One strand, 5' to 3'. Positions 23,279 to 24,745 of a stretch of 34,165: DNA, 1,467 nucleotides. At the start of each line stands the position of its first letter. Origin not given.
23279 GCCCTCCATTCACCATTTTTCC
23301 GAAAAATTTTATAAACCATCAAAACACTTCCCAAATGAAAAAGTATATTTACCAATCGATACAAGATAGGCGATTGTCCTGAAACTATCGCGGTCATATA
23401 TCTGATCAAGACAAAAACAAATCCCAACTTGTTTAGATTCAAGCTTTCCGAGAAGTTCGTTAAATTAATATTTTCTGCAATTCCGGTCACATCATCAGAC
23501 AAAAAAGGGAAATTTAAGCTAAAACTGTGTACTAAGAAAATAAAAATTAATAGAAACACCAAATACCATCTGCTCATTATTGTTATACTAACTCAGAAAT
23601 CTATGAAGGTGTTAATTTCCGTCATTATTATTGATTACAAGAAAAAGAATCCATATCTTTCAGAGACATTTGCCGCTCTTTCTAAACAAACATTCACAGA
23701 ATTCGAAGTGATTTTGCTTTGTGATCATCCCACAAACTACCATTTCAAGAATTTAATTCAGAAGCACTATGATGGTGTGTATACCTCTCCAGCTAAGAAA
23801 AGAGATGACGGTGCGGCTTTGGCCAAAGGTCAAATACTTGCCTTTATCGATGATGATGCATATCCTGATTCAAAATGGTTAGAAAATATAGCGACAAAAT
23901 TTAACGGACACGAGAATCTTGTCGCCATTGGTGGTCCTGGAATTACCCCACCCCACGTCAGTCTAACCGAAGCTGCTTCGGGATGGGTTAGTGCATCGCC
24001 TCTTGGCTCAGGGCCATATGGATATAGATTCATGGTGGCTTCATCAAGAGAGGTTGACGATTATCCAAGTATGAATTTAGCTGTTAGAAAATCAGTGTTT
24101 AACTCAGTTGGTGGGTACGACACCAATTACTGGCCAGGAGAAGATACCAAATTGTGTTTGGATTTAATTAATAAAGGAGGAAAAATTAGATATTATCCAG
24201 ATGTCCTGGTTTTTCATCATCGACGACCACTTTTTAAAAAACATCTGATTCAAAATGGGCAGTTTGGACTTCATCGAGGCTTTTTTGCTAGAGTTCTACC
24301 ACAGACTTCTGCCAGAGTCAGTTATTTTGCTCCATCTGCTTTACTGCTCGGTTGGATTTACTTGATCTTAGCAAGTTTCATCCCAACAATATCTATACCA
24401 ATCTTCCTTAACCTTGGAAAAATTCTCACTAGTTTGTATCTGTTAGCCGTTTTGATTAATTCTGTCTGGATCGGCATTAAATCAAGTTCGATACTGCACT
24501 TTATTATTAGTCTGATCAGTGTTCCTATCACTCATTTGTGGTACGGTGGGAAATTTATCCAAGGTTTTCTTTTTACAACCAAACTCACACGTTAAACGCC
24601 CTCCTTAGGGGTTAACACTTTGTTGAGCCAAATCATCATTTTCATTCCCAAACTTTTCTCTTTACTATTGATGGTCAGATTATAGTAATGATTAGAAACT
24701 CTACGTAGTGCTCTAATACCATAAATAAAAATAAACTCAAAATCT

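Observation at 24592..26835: B12-type radical SAM enzyme with CX4CX2C spacing coupled to its own FNR-like flavoprotein inside a glycan locus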

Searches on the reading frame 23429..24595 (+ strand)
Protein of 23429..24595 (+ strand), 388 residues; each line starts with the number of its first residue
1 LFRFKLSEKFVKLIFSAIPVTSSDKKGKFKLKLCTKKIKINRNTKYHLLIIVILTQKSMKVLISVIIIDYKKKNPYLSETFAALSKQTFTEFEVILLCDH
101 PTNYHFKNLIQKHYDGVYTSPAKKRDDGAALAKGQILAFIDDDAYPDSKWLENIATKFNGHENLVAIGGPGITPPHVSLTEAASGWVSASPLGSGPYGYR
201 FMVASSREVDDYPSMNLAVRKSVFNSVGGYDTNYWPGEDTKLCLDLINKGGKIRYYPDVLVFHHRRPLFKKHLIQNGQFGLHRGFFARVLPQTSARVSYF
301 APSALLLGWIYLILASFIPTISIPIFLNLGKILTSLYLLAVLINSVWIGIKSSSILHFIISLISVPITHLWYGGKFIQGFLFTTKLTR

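Call 6: search_protein_families(library=pfam, proteins=[window:23429-24595:+], max_evalue=0.001)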
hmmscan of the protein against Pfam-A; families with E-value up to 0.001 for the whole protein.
window:23429-24595:+ (388 aa): 4 families
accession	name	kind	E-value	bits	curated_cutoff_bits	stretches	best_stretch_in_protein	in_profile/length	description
PF00535.33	Glycos_transf_2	-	5.4e-12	46.4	23.3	1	64-225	1-165/168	Glycosyl transferase family 2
PF10111.15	Glyco_tranf_2_2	-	1.3e-07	31.8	27.3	1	65-269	3-223/276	Glycosyltransferase like family 2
PF13632.12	Glyco_trans_2_3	-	2.5e-07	31.2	27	1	139-329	4-183/198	Glycosyl transferase family group 2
PF13641.12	Glyco_tranf_2_3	-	1.5e-06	28.9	27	1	63-276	3-224/230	Glycosyltransferase like family 2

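Call 23: search_protein_families(library=ncbifam, proteins=[window:23429-24595:+], max_evalue=0.00001)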
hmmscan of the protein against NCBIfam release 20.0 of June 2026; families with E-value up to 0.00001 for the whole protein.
window:23429-24595:+ (388 aa): 6 families
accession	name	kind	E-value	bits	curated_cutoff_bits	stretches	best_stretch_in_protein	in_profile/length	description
TIGR03965.1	mycofact_glyco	equivalog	1e-26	93.9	280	1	121-313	142-328/467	mycofactocin biosynthesis glycosyltransferase MftF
NF041875.1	EPS_EpsD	equivalog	1.3e-15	57.6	370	1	63-281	1-225/325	exopolysaccharide biosynthesis glycosyltransferase EpsD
NF041394.1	GtaseAglG_Halo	equivalog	3e-13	49.7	440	1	63-261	3-213/304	glucosyl-dolichyl phosphate glucuronosyltransferase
TIGR04283.1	glyco_like_mftF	equivalog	8.4e-09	35.3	182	0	64-161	2-100/221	TIGR04283 family arsenosugar biosynthesis glycosyltransferase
NF038299.1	EPS_HpsN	equivalog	1.3e-06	27.7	425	1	62-178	2-126/317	hormogonium polysaccharide biosynthesis glycosyltransferase HpsN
NF038302.1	EPS_HpsE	equivalog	5.2e-06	25.7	300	0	125-169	78-122/307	hormogonium polysaccharide biosynthesis glycosyltransferase HpsE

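Call 74: find_homologous_proteins(query=window:23603-24595:+, max_evalue=1e-10)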
Query window:23603-24595:+ (330 aa): 2884 proteins with E <= 1e-10 among 7408 candidates; the best 120 are listed.
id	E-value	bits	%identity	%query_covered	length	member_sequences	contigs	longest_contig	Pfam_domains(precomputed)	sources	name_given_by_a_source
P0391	8.1e-204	694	90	100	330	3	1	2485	PF13632.13,PF10111.15,PF13641.13,PF00535.33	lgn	-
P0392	5.3e-125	435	59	99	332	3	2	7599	PF13632.13,PF00535.33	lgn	-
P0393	4.3e-121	422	58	99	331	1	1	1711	PF10111.15,PF00535.33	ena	-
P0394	1.6e-119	417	57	99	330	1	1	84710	PF10111.15,PF00535.33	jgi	jgi:glycosyltransferase involved in cell wall biosynthesis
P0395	1.5e-118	414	57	99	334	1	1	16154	PF13632.13,PF00535.33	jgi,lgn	jgi:glycosyltransferase involved in cell wall biosynthesis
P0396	3.1e-118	413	57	99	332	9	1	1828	PF13632.13,PF10111.15,PF13641.13,PF00535.33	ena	-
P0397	3.5e-118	413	56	99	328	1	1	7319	PF13632.13,PF10111.15,PF13641.13,PF00535.33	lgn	-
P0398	4.0e-118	413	59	99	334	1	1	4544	PF10111.15,PF00535.33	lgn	-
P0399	4.3e-118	413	56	99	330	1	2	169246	PF10111.15,PF00535.33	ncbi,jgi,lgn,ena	-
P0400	6.7e-118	412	56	99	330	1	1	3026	PF13632.13,PF10111.15,PF13641.13,PF00535.33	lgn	-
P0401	2.2e-117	410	57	99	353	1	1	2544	PF13632.13,PF10111.15,PF13641.13,PF00535.33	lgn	-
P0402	2.2e-116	407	57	99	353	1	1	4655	PF13632.13,PF10111.15,PF13641.13,PF00535.33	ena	-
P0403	3.1e-116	407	56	100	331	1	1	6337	PF13632.13,PF10111.15,PF13641.13,PF00535.33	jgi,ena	-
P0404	4.0e-116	406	57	99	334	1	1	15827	PF10111.15,PF00535.33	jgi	-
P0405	5.3e-116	406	56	100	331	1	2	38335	PF13632.13,PF10111.15,PF13641.13,PF00535.33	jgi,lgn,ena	jgi:GT2 family glycosyltransferase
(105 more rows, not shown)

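Call 81: predict_structure(alignment_id=A5)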
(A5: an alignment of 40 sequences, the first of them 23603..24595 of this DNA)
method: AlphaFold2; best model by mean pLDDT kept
length: 330 residues; sequences in the alignment: 40
mean_pLDDT: 91.9   pTM: 0.87
mean pLDDT of the five models: 91.9, 91.0, 87.4, 84.9, 82.0
residues with pLDDT >= 90: 250; 70-90: 72; 50-70: 8; < 50: 0
segments of 3 or more residues with pLDDT < 50: none
pLDDT, mean of each block of 10 residues (from residue 1): 91 92 96 97 93 95 93 97 93 97 90 90 94 86 85 73 95 78 86 89 93 93 92 83 96 97 95 97 97 96 96 98 88
secondary structure, 60 per line:
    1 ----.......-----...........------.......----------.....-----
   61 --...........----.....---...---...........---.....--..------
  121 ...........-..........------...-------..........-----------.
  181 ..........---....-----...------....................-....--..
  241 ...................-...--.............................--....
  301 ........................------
elements in order: E5-11 H17-27 E34-40 E51-55 H63-73 E78-82 E86-88 H92-102 E106-110 H121-131 H133-142 E149-151 E159-162 H163-168 H180-190 E194-197 E203-205 H212-231 H233-236 H239-259 H266-294 H297-324

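Call 83: fold_search(model_id=the predicted structure, library=pdb)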
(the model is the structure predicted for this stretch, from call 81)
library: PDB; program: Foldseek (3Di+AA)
matches with E <= 10: 1222; with E <= 0.001: 378
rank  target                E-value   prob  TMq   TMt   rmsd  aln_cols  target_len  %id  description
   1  7sp7_A                5.1e-12  1.00  0.59  0.42   7.9       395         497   11  Chlorella virus hyaluronan synthase inhibited by UDP (released 2022-04-06)
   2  7sp9_A                6.4e-12  1.00  0.62  0.44   6.8       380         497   10  Chlorella virus Hyaluronan Synthase in the GlcNAc-primed channel-closed state (released 2022-04-06)
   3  7sp8_A                6.4e-12  1.00  0.57  0.40   7.4       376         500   11  Chlorella virus Hyaluronan Synthase bound to UDP-GlcNAc (released 2022-04-06)
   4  9yq5_A                1.1e-11  1.00  0.64  0.45   6.6       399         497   11  Chlorella virus hyaluronan synthase bound to an inserted UDP-GlcA (released 2025-12-10)
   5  9yq4_A                1.5e-11  1.00  0.61  0.43   9.7       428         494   12  Chlorella virus hyaluronan synthase bound to a proofreading UDP-GlcA (released 2025-12-10)
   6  8sne_A                3.2e-11  1.00  0.62  0.45   7.2       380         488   11  Chlorella virus Hyaluronan Synthase bound to GlcA extended GlcNAc primer and UDP (released 2024-05-01)
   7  8smm_A                6.0e-11  1.00  0.63  0.44   7.6       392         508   11  Xenopus laevis hyaluronan synthase 1 (released 2024-05-01)
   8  8snc_A                8.1e-11  1.00  0.59  0.43   6.8       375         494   11  Chlorella virus Hyaluronan Synthase bound to GlcA extended GlcNAc primer (released 2024-05-01)
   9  2z86_C                9.6e-11  1.00  0.46  0.27   6.4       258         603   17  Crystal structure of chondroitin polymerase from Escherichia coli strain K4 (K4CP) complexed with UDP-GlcUA and UDP (released 2008-09-16)
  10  8smn_A                9.6e-11  1.00  0.65  0.44   7.1       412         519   13  Xenopus laevis hyaluronan synthase 1, nascent HA polymer bound state (released 2024-05-01)
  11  9yq2_A                1.1e-10  1.00  0.64  0.46   6.4       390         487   12  Chlorella virus hyaluronan synthase bound to DDM (released 2025-12-10)
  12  6nqt_F                1.8e-10  1.00  0.50  0.35   8.5       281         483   13  GalNac-T2 soaked with UDP-sugar (released 2020-01-29)
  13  2z86_B                1.8e-10  1.00  0.46  0.26   8.1       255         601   17  Crystal structure of chondroitin polymerase from Escherichia coli strain K4 (K4CP) complexed with UDP-GlcUA and UDP (released 2008-09-16)
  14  6yv7_B                2.0e-10  1.00  0.57  0.55   8.1       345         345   16  Mannosyltransferase PcManGT from Pyrobaculum calidifontis (released 2020-07-22)
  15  7sp6_A                2.1e-10  1.00  0.61  0.43   8.0       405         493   12  Chlorella virus hyaluronan synthase (released 2022-04-06)
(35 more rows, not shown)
